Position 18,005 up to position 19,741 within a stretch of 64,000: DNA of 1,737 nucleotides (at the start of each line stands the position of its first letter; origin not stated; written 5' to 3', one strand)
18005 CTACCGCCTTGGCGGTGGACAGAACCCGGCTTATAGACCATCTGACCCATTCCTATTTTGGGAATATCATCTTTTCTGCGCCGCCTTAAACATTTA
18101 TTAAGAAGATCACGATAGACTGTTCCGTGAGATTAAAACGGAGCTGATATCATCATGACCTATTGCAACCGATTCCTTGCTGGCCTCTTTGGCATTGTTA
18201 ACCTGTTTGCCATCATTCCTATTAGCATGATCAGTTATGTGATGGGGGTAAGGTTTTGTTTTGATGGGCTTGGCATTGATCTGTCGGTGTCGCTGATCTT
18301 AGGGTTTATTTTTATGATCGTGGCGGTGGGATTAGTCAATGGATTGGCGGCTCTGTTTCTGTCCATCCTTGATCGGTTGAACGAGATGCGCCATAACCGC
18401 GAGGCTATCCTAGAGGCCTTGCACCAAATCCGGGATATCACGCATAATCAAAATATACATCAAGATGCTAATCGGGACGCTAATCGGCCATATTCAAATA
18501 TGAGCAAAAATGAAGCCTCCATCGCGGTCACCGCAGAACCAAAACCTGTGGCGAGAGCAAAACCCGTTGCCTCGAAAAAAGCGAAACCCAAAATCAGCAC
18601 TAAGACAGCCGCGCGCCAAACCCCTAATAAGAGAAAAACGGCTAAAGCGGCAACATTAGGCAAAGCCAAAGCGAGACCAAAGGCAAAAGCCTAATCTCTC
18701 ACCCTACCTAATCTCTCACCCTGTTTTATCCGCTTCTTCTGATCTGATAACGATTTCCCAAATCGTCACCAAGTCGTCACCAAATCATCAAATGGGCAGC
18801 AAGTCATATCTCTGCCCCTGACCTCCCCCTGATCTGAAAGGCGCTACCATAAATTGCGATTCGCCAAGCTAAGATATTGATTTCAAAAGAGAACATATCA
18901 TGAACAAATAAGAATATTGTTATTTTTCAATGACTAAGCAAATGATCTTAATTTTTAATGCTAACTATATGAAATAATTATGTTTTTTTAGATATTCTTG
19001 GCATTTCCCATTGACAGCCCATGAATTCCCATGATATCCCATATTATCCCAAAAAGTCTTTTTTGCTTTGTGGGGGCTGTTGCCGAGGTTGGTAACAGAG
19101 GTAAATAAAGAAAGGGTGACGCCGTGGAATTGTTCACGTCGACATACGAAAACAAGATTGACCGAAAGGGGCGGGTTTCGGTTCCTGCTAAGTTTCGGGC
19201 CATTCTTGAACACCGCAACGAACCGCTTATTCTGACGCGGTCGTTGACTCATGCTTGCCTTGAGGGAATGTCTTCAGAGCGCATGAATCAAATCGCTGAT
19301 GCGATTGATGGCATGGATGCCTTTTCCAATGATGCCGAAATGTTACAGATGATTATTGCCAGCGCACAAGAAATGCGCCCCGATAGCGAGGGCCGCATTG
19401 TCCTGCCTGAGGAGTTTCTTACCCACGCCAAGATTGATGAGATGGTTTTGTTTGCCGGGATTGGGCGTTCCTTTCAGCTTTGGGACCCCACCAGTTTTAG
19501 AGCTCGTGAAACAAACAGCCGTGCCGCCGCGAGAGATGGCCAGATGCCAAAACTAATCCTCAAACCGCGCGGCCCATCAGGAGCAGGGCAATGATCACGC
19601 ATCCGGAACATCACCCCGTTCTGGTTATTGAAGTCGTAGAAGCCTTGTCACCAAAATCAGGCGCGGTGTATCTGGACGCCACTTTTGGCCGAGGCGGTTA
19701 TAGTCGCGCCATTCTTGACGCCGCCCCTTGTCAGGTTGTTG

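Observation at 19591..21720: In-frame chimera of truncated rsmH and truncated M3 oligoendopeptidase F; the dcw cluster stops after mraZ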

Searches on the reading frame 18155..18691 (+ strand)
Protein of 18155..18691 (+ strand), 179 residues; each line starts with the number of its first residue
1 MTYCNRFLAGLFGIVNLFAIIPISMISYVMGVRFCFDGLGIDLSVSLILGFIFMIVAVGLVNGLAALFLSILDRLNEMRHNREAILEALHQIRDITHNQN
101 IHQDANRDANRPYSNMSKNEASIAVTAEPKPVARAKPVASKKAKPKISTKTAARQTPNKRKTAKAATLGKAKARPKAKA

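Call 3: search_protein_families(library=pfam, proteins=[window:18155-18691:+], max_evalue=0.01)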
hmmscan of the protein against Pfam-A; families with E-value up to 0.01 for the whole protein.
window:18155-18691:+ (179 aa): 0 families

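Call 36: find_encoding_contigs(protein=window:18155-18691:+, flank=10000, max_places=8)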
Protein window:18155-18691:+ (179 aa): no gene with exactly this product is on record in the collection.

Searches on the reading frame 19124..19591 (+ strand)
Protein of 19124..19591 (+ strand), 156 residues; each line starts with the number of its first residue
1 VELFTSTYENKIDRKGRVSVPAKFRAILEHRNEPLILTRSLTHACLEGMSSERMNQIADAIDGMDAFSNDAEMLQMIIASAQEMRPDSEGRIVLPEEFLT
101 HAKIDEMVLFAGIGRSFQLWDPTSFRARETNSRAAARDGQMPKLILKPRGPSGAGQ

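Call 3: search_protein_families(library=pfam, proteins=[window:19124-19591:+], max_evalue=0.01)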
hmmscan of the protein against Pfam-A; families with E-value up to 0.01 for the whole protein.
window:19124-19591:+ (156 aa): 2 families
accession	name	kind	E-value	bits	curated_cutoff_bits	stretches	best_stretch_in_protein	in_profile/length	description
PF02381.23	MraZ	-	1.8e-20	73.1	23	2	78-132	2-56/72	MraZ protein, putative antitoxin-like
PF04014.23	MazE_antitoxin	-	0.0083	16.5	24.7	0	11-26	3-18/48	Antidote-toxin recognition MazE, bacterial antitoxin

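Call 4: search_protein_families(library=ncbifam, proteins=[window:19124-19591:+], max_evalue=0.01)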
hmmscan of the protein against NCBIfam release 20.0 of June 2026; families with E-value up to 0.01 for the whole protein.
window:19124-19591:+ (156 aa): 7 families
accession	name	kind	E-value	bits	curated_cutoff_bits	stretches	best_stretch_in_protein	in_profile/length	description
NF001477.0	PRK00326.2-4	equivalog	9e-40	136.1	162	1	1-139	1-141/155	division/cell wall cluster transcriptional repressor MraZ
NF001476.0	PRK00326.2-2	equivalog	2e-25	89.3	162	1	1-131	2-141/163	division/cell wall cluster transcriptional repressor MraZ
NF001475.0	PRK00326.2-1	equivalog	2.7e-23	82.6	257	1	1-133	1-135/149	division/cell wall cluster transcriptional repressor MraZ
TIGR00242.1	TIGR00242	equivalog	3.2e-20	72.5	98.35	1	4-132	2-128/144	division/cell wall cluster transcriptional repressor MraZ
NF001482.0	PRK00326.3-4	equivalog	4.5e-17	62.2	168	1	3-130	1-142/160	division/cell wall cluster transcriptional repressor MraZ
NF001483.0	PRK00326.3-5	equivalog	7e-13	49.1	239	1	5-123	4-125/155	division/cell wall cluster transcriptional repressor MraZ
TIGR01439.1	lp_hng_hel_AbrB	domain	0.0044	16.7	28.3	0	11-31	3-23/44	transcriptional regulator, AbrB family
